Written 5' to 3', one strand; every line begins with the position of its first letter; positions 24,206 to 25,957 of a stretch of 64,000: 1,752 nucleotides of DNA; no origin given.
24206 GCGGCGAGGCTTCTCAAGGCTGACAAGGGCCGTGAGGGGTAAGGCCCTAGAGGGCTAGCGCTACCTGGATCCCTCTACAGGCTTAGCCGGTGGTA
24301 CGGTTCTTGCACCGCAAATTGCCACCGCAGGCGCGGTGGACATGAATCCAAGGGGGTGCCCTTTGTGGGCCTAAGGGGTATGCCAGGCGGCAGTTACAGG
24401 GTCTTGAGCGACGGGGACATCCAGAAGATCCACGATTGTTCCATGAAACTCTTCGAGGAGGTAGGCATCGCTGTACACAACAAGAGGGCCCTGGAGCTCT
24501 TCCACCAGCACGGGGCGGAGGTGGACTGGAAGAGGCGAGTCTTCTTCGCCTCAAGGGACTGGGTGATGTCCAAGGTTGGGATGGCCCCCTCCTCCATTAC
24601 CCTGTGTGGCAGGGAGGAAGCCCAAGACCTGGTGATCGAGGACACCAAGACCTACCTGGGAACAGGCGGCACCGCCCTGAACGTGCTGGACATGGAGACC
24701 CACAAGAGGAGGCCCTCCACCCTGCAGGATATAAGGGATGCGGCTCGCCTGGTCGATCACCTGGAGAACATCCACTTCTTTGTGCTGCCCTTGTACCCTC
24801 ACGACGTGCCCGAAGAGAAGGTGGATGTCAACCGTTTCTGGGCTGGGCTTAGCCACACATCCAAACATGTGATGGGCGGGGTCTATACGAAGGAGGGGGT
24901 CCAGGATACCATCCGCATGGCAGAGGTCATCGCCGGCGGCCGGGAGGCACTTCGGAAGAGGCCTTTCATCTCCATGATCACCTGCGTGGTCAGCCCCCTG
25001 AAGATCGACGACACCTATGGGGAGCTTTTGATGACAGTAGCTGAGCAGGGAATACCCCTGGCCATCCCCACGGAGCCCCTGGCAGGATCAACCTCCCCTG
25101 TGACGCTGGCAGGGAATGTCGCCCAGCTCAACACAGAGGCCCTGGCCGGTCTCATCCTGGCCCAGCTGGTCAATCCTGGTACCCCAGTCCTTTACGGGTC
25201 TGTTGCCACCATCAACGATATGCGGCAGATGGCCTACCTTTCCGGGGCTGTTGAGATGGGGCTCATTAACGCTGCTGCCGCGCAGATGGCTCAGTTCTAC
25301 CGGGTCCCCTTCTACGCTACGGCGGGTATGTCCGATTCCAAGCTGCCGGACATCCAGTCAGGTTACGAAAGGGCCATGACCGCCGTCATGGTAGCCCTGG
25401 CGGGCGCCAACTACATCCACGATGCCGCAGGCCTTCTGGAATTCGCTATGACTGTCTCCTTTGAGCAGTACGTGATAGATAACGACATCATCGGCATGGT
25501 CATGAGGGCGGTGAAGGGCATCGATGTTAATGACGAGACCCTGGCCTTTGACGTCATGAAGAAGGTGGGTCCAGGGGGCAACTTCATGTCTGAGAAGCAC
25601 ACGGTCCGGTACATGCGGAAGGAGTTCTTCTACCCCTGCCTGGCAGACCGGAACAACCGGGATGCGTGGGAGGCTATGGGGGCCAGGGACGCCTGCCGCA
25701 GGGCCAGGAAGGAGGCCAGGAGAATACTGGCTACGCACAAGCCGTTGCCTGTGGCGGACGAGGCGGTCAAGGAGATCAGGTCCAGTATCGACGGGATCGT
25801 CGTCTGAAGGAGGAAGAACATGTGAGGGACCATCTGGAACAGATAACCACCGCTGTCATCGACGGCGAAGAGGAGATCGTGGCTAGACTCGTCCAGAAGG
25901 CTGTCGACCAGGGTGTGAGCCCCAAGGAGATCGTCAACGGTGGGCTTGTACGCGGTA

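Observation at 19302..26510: Sigma-54-activated, pyrrolysine-free MttB-family methyltransferase plus corrinoid protein operon in a lysine/ornithine-flavoured neighbourhood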

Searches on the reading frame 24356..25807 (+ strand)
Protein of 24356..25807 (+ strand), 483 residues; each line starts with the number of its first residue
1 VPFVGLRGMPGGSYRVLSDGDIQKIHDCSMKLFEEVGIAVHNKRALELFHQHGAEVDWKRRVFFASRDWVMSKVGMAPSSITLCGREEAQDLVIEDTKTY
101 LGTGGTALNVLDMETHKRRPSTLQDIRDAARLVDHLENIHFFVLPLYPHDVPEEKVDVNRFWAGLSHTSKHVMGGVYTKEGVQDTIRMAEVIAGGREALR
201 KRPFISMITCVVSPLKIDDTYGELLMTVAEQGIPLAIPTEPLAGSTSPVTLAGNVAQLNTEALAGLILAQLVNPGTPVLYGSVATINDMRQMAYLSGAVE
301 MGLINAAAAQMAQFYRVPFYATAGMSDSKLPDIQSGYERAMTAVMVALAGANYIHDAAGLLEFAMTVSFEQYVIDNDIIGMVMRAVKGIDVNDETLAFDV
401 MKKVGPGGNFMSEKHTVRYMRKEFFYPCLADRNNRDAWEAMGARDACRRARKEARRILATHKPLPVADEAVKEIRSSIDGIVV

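Call 3: search_protein_families(library=pfam, proteins=[window:24356-25807:+])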
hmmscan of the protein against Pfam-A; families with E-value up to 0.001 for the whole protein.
window:24356-25807:+ (483 aa): 1 family
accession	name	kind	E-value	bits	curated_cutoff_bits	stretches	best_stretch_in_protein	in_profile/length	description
PF06253.16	MTTB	-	2.7e-120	402.2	25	1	13-474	30-488/500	Trimethylamine methyltransferase (MTTB)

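Call 7: search_solved_structures(query=window:24356-25807:+, show_alignments=2)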
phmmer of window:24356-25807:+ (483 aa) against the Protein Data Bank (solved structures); distinct sequences matched with E-value up to 0.001: 5.
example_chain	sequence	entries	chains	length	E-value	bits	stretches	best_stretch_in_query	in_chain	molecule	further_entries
2qne_A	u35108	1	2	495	2.3e-94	319.8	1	13-468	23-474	Putative methyltransferase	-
9yce_A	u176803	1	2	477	2.5e-94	319.6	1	13-468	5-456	Glycine betaine methyltransferase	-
7xcl_A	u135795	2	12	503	2.4e-82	280.1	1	5-479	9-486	Trimethylamine methyltransferase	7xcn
7xcm_A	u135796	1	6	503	2.7e-82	280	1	5-479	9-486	Trimethylamine methyltransferase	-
4yyc_A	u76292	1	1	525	8.4e-57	196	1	13-474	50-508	Putative trimethylamine methyltransferase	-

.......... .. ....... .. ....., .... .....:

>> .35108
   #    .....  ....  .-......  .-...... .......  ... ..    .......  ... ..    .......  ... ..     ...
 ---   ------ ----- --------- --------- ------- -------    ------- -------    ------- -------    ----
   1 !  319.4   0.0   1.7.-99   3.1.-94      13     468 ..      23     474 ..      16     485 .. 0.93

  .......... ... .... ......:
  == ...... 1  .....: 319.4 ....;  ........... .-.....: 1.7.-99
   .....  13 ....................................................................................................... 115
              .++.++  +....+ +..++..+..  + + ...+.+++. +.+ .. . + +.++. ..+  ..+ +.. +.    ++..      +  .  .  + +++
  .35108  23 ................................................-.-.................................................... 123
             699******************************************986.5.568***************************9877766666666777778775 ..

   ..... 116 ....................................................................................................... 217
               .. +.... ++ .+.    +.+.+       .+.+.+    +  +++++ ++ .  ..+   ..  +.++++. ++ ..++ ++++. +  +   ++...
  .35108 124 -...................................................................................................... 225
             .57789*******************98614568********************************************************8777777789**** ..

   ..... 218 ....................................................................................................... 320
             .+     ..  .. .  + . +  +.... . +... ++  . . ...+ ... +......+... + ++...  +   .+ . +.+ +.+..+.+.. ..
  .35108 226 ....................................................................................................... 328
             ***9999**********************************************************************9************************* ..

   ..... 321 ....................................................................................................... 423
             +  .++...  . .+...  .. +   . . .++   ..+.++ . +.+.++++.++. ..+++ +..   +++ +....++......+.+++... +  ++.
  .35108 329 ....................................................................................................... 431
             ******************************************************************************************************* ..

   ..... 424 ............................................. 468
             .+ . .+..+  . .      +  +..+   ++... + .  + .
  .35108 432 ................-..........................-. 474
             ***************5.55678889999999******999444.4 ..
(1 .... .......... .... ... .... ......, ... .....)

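Call 13: find_homologous_proteins(query=window:24380-25807:+)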
Query window:24380-25807:+ (475 aa): 5095 proteins with E <= 0.001 among 8000 candidates; the best 120 are listed.
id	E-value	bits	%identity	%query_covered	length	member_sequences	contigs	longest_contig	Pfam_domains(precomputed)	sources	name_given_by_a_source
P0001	0.0e+0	1071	100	100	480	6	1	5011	PF06253.17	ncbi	-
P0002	2.1e-208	711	66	100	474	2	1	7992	PF06253.17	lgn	-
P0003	1.8e-203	694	65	99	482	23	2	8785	PF06253.17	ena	-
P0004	7.0e-201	686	63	100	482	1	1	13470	PF06253.17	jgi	-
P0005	2.4e-200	684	62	99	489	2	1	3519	PF06253.17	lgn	-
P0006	1.7e-198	678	62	100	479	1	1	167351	PF06253.17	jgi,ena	-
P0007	3.2e-196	670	61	99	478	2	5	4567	PF06253.17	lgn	-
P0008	4.6e-196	670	62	99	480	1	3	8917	PF06253.17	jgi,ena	-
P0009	5.6e-196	670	61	99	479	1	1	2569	PF06253.17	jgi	-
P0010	6.8e-194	663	60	99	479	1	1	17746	PF06253.17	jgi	-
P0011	1.2e-193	662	61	98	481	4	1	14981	PF06253.17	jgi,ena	-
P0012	1.9e-192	658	60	100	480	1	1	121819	PF06253.17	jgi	-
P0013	5.7e-192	656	61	99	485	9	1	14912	PF06253.17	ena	-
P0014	2.8e-191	654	60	99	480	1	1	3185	PF06253.17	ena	-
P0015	6.0e-191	653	61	98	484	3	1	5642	PF06253.17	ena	-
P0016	1.3e-190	652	60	98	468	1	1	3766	PF06253.17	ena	-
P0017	2.3e-190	651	61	96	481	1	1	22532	PF06253.17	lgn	-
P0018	2.7e-190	651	59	100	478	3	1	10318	PF06253.17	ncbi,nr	ncbi:MAG: trimethylamine methyltransferase family protein [Anaerolineae bacterium]|nr:trimethylamine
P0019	2.9e-190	651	60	99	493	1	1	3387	PF06253.17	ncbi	-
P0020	3.1e-190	651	58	99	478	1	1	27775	PF06253.17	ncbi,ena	-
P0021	1.0e-189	649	61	99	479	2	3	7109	PF06253.17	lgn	-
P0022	1.0e-189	649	58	100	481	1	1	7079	PF06253.17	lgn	-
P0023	1.2e-189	649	59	100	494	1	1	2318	PF06253.17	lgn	-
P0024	1.6e-189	648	60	99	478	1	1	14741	PF06253.17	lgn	-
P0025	1.7e-189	648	60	99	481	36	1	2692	PF06253.17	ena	-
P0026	4.0e-189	647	60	99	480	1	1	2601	PF06253.17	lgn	-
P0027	8.2e-189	646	59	99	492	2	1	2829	PF06253.17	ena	-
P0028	1.4e-188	645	60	99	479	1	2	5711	PF06253.17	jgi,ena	-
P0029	1.6e-188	645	60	98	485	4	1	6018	PF06253.17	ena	-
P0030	2.2e-188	645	59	100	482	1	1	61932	PF06253.17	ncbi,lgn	ncbi:MAG: trimethylamine methyltransferase family protein [Bacillota bacterium]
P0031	2.7e-188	644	60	99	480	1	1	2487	PF06253.17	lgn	-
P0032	3.4e-188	644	61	99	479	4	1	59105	PF06253.17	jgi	jgi:trimethylamine--corrinoid protein Co-methyltransferase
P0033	8.9e-188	643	60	99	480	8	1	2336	PF06253.17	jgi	-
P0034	9.8e-188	642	59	99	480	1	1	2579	PF06253.17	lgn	-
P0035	1.0e-187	642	59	99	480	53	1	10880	PF06253.17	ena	-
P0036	1.4e-187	642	59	100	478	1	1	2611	PF06253.17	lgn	-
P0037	1.9e-187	642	59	99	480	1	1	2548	PF06253.17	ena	-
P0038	2.0e-187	641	60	100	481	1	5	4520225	PF06253.17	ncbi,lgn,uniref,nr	ncbi:trimethylamine-corrinoid protein Co-methyltransferase [Acididesulfobacillus acetoxydans]|uniref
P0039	2.9e-187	641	59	99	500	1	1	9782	PF06253.17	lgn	-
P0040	3.5e-187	641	60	99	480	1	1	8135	PF06253.17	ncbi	ncbi:MAG: trimethylamine methyltransferase family protein [bacterium]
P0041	4.6e-187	640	59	99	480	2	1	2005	PF06253.17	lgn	-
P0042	4.8e-187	640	59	99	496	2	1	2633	PF06253.17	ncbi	-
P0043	5.0e-187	640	59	99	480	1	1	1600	PF06253.17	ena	-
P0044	1.2e-186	639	58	100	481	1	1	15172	PF06253.17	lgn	-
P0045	1.4e-186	639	59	99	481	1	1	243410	PF06253.17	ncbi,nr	ncbi:trimethylamine methyltransferase (MTTB) [Peptococcaceae bacterium CEB3]|nr:trimethylamine methy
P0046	1.9e-186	638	57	99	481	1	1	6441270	PF06253.17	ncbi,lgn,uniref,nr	ncbi:trimethylamine methyltransferase family protein [Candidatus Formimonas warabiya]|uniref:Methylt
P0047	2.5e-186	638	57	100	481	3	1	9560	PF06253.17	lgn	-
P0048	3.8e-186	637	58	99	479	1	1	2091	PF06253.17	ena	-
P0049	5.3e-186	637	59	97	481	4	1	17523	PF06253.17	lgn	-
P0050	6.5e-186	636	58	99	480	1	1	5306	PF06253.17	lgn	-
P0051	6.8e-186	636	58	98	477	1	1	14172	PF06253.17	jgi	-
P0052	9.6e-186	636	58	99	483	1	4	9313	PF06253.17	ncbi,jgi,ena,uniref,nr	ncbi:trimethylamine methyltransferase [Candidatus Aerophobetes bacterium]|uniref:Methyltransferase n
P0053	1.3e-185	636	59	97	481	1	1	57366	PF06253.17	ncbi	ncbi:MAG: trimethylamine methyltransferase family protein [Dehalobacterium sp.]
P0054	1.3e-185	635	58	98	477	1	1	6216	PF06253.17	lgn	-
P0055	1.3e-185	635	58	98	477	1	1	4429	PF06253.17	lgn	-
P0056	4.0e-185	634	58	99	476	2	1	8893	PF06253.17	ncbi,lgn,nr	ncbi:MAG TPA: trimethylamine methyltransferase [Anaerolineae bacterium]|nr:trimethylamine methyltran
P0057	4.4e-185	634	58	99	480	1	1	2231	PF06253.17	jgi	-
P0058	5.8e-185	633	60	97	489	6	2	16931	PF06253.17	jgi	-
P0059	6.8e-185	633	58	99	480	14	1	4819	PF06253.17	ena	-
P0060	7.6e-185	633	60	98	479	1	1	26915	PF06253.17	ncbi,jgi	-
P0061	8.0e-185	633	59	99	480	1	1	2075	PF06253.17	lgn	-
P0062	1.2e-184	632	58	99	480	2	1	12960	PF06253.17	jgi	-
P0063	1.5e-184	632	58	99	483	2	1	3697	PF06253.17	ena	-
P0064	1.8e-184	632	59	99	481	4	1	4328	PF06253.17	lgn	-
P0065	2.2e-184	631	59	99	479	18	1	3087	PF06253.17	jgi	jgi:trimethylamine--corrinoid protein Co-methyltransferase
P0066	2.7e-184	631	58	99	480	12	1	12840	PF06253.17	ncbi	ncbi:trimethylamine methyltransferase family protein [Chloroflexota bacterium]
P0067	4.1e-184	631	59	98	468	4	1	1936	PF06253.17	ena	-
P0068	4.1e-184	631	58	100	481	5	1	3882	PF06253.17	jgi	jgi:trimethylamine--corrinoid protein Co-methyltransferase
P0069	4.9e-184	630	59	99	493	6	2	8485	PF06253.17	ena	-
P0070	6.7e-184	630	58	98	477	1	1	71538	PF06253.17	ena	-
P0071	1.1e-183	629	57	99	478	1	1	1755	PF06253.17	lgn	-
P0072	1.8e-183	628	60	98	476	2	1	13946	PF06253.17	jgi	-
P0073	3.4e-183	627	59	99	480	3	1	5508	PF06253.17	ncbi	-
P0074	4.0e-183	627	57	99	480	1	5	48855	PF06253.17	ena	-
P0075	1.3e-182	626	59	97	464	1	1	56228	PF06253.17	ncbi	-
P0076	2.4e-182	625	58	99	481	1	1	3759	PF06253.17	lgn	-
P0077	4.7e-182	624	58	98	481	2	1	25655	PF06253.17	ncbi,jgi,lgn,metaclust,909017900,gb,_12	metaclust:\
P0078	5.3e-182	624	58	99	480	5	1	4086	PF06253.17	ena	-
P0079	6.3e-182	623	60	95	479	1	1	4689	PF06253.17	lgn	-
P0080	6.3e-182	623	57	99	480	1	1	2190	PF06253.17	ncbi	-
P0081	8.7e-182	623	57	99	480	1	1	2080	PF06253.17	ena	-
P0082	1.2e-181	622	57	99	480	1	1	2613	PF06253.17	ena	-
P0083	1.3e-181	622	56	100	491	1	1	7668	PF06253.17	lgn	-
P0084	1.6e-181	622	58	98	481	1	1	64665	PF06253.17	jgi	-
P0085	2.0e-181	622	59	97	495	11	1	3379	PF06253.17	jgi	jgi:trimethylamine---corrinoid protein Co-methyltransferase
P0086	4.3e-181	621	57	99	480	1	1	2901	PF06253.17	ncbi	-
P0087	8.0e-181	620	57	100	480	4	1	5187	PF06253.17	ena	-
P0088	8.2e-181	620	57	99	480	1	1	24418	PF06253.17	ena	-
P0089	1.2e-180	619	59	98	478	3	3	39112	PF06253.17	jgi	-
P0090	3.9e-180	617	56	99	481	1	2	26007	PF06253.17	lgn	-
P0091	4.1e-180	617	56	99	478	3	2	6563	PF06253.17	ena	-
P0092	1.1e-179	616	57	99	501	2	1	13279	PF06253.17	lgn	-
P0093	1.5e-179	615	63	88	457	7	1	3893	PF06253.17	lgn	-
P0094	1.7e-179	615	58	99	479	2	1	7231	PF06253.17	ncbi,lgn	-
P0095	2.1e-179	615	59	98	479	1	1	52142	PF06253.17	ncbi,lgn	ncbi:MAG: trimethylamine methyltransferase family protein [Bacillota bacterium]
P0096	2.3e-179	615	57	99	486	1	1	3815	PF06253.17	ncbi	-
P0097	4.6e-179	614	56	100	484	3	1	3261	PF06253.17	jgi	jgi:trimethylamine--corrinoid protein Co-methyltransferase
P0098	5.3e-179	614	55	100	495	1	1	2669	PF06253.17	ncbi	-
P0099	8.1e-179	613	56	99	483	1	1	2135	PF06253.17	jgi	-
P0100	8.1e-179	613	58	98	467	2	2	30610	PF06253.17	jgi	-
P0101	8.5e-179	613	56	99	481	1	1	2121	PF06253.17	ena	-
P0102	8.9e-179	613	57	99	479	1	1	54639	PF06253.17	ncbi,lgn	-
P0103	1.3e-178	612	57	100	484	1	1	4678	PF06253.17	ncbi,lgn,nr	ncbi:MAG: trimethylamine methyltransferase [Proteobacteria bacterium]|nr:trimethylamine methyltransf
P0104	1.5e-178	612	55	100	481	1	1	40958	PF06253.17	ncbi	-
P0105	1.6e-178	612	55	99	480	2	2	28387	PF06253.17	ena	-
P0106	2.8e-178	611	59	96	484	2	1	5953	PF06253.17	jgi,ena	-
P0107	4.7e-178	611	57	98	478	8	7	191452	PF06253.17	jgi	jgi:trimethylamine--corrinoid protein Co-methyltransferase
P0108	5.0e-178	610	58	99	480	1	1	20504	PF06253.17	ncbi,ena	-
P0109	5.1e-178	610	56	97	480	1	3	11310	PF06253.17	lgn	-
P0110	5.5e-178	610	56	99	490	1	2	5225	PF06253.17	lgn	-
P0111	5.8e-178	610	57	99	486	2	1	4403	PF06253.17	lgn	-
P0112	6.1e-178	610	55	100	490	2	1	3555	PF06253.17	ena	-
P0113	7.2e-178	610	58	96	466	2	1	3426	PF06253.17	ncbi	ncbi:MAG: trimethylamine methyltransferase family protein, partial [Dehalococcoidales bacterium]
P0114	7.4e-178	610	56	100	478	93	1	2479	PF06253.17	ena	-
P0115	1.1e-177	609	56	99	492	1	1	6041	PF06253.17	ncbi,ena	-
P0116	1.3e-177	609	57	99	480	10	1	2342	PF06253.17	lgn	-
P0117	1.7e-177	609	57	99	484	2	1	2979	PF06253.17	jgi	jgi:trimethylamine--corrinoid protein Co-methyltransferase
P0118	3.0e-177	608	57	99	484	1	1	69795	PF06253.17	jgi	jgi:trimethylamine--corrinoid protein Co-methyltransferase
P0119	3.1e-177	608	58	100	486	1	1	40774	PF06253.17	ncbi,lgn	ncbi:MAG: trimethylamine methyltransferase family protein [Pseudomonadota bacterium]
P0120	3.1e-177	608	56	99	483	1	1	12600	PF06253.17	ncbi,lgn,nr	ncbi:MAG: trimethylamine methyltransferase family protein [Thermodesulfobacteriota bacterium]|nr:tri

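Call 19: find_related_loci(query=window:24365-25807:+, collection=genome_contigs, flank=8000)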
Query window:24365-25807:+ (480 aa) in genome_contigs; peptide patterns used: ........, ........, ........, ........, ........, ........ (x = any residue, [..] = any of these).
54 stretches matched a pattern; 20 encode a relative of the query (tblastn E <= 1e-3); 20 distinct loci.
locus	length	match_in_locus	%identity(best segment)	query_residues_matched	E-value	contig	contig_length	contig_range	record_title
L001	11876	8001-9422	61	5-478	0e+0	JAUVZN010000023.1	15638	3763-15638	MAG: Candidatus Aerophobetes bacterium isolate CSMAG_1269 CSMAG_1269_k141_181097_length_15638_cov_45.2834, whole genome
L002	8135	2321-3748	59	4-479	0e+0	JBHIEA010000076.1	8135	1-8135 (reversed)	MAG: bacterium isolate b3.sp2_bin.56 NODE_3197_length_8135_cov_10.676856, whole genome shotgun sequence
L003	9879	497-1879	60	3-463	0e+0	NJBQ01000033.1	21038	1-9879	MAG: Candidatus Aerophobetes bacterium Ae_b3a 1891, whole genome shotgun sequence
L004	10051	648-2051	56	5-472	0e+0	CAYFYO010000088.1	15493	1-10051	MAG TPA_asm: uncultured Thermodesulfobacteriota bacterium isolate ERP108616_co2_127 genome assembly, contig: NODE_6222_l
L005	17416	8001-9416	59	1-472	0e+0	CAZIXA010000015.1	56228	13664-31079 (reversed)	MAG TPA_asm: uncultured Clostridia bacterium isolate SRP323688_co1_183 genome assembly, contig: NODE_1093_length_56228_c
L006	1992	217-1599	59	3-463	0e+0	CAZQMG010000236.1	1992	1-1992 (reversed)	MAG TPA_asm: uncultured Clostridia bacterium isolate binchicken_co262_90 genome assembly, contig: NODE_77883_length_1992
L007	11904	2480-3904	52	5-479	0e+0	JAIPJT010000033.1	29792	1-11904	MAG: Victivallales bacterium isolate Tobar15.5-16.5m-G40 Tobar15-5-16-5m-C890, whole genome shotgun sequence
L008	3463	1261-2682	55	4-476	0e+0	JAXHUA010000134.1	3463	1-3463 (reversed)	MAG: Chloroflexota bacterium isolate MAG39_tar_biofilm MAG39_134, whole genome shotgun sequence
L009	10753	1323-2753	56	4-478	5e-173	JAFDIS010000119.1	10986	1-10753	MAG: Deltaproteobacteria bacterium isolate Meg22_1618_Bin_163 Meg22_1618_Bin_163_scaffold_9033, whole genome shotgun seq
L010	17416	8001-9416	55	8-478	7e-170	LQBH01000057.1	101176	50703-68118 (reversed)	MAG: delta proteobacterium MLS_D scaffold_6, whole genome shotgun sequence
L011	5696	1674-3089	55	8-478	3e-168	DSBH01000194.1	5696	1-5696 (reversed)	MAG TPA_asm: Deltaproteobacteria bacterium isolate SpSt-1168 Ga0129302_1009299, whole genome shotgun sequence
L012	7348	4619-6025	46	3-472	2e-142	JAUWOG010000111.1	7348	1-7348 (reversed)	MAG: Armatimonadota bacterium isolate CSMAG_2444 CSMAG_2444_k141_250292_length_7348_cov_6.0000, whole genome shotgun seq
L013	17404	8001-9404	45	3-471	3e-141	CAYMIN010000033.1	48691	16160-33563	MAG TPA_asm: uncultured Armatimonadia bacterium isolate binchicken_co334_45 genome assembly, contig: NODE_1068_length_48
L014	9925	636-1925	48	5-433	9e-137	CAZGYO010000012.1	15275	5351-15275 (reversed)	MAG TPA_asm: uncultured Victivallales bacterium isolate SRP141376_co4_271 genome assembly, contig: NODE_6612_length_1527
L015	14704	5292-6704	46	2-470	2e-135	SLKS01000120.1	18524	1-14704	MAG: Kiritimatiellae bacterium isolate CSSed165cm_27R1 CSSed16-5cm-7675, whole genome shotgun sequence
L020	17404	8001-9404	50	11-478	2e-159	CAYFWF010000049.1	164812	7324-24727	MAG TPA_asm: uncultured Eubacteriales bacterium isolate ERP108616_co1_236 genome assembly, contig: k119_251831, whole ge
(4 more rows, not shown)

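Call 20: find_encoding_contigs(protein=P0001, flank=10000)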
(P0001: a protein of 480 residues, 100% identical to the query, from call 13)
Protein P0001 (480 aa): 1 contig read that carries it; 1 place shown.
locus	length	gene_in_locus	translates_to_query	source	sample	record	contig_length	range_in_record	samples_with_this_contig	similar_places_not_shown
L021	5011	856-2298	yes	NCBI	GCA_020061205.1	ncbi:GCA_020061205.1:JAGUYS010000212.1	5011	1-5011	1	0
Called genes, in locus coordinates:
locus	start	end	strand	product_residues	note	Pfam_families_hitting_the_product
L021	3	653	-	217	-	?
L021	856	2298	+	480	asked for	PF06253:MTTB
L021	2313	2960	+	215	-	PF02607:B12-binding_2, PF02310:B12-binding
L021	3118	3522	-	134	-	PF02566:OsmC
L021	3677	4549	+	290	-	PF01522:Polysacc_deac_1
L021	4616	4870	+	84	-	-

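Call 23: find_encoding_contigs(protein=P0002, flank=8000, max_places=2)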
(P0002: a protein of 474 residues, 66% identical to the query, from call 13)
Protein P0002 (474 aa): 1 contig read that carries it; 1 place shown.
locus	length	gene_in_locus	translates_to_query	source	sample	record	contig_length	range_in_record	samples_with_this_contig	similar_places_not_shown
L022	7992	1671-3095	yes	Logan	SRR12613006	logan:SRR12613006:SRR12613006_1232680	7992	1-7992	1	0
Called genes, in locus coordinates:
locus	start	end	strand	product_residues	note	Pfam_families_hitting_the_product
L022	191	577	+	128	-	PF04227:Indigoidine_A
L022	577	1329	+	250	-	PF09339:HTH_IclR, PF01614:IclR_C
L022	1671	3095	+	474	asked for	PF06253:MTTB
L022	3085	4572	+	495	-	PF06253:MTTB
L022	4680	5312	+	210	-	PF02607:B12-binding_2, PF02310:B12-binding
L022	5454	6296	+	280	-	PF00809:Pterin_bind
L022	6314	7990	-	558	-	?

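Call 24: find_encoding_contigs(protein=P0003, flank=8000, max_places=2)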
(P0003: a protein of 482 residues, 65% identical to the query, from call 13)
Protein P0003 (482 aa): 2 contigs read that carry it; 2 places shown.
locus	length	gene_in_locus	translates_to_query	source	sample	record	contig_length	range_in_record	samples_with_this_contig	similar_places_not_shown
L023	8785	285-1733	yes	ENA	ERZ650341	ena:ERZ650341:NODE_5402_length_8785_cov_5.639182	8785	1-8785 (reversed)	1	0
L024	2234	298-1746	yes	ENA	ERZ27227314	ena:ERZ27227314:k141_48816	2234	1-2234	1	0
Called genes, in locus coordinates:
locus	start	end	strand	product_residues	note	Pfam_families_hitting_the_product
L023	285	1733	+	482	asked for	PF06253:MTTB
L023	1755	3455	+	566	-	-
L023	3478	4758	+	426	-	PF01408:GFO_IDH_MocA, PF22725:GFO_IDH_MocA_C3 (faint), PF21252:Glyco_hydro_109_C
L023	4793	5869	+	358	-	-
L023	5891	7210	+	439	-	PF01212:Beta_elim_lyase (weak), PF00266:Aminotran_5 (weak), PF01041:DegT_DnrJ_EryC1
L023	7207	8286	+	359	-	PF05222:AlaDh_PNT_N, PF01262:AlaDh_PNT_C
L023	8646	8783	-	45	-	?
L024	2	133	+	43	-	?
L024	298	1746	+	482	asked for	PF06253:MTTB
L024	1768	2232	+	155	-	?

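Call 25: find_encoding_contigs(protein=P0004, flank=8000, max_places=2)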
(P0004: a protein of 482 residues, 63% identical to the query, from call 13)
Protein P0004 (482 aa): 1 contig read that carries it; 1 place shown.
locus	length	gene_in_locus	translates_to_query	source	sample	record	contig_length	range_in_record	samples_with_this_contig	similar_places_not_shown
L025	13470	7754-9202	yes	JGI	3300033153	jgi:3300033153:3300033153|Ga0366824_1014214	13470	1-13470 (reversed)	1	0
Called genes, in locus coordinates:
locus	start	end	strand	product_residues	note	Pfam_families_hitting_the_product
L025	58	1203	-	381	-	PF01926:MMR_HSR1 (faint), PF06071:YchF-GTPase_C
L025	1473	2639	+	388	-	PF00892:EamA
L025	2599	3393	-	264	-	PF01902:Diphthami_syn_2_N (faint), PF28410:Diphthami_syn_2_C (weak)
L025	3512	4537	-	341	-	PF13379:NMT1_2, PF09084:NMT1, PF12974:Phosphonate-bd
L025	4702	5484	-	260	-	PF00005:ABC_tran, PF13304:AAA_21 (faint)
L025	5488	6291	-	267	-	PF00528:BPD_transp_1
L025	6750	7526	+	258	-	PF09339:HTH_IclR, PF01614:IclR_C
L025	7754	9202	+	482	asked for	PF06253:MTTB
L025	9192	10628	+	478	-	PF06253:MTTB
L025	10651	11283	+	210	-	PF02607:B12-binding_2, PF02310:B12-binding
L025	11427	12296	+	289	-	PF00809:Pterin_bind, PF03599:CdhD (weak)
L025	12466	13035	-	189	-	PF01293:PEPCK_ATP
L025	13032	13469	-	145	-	?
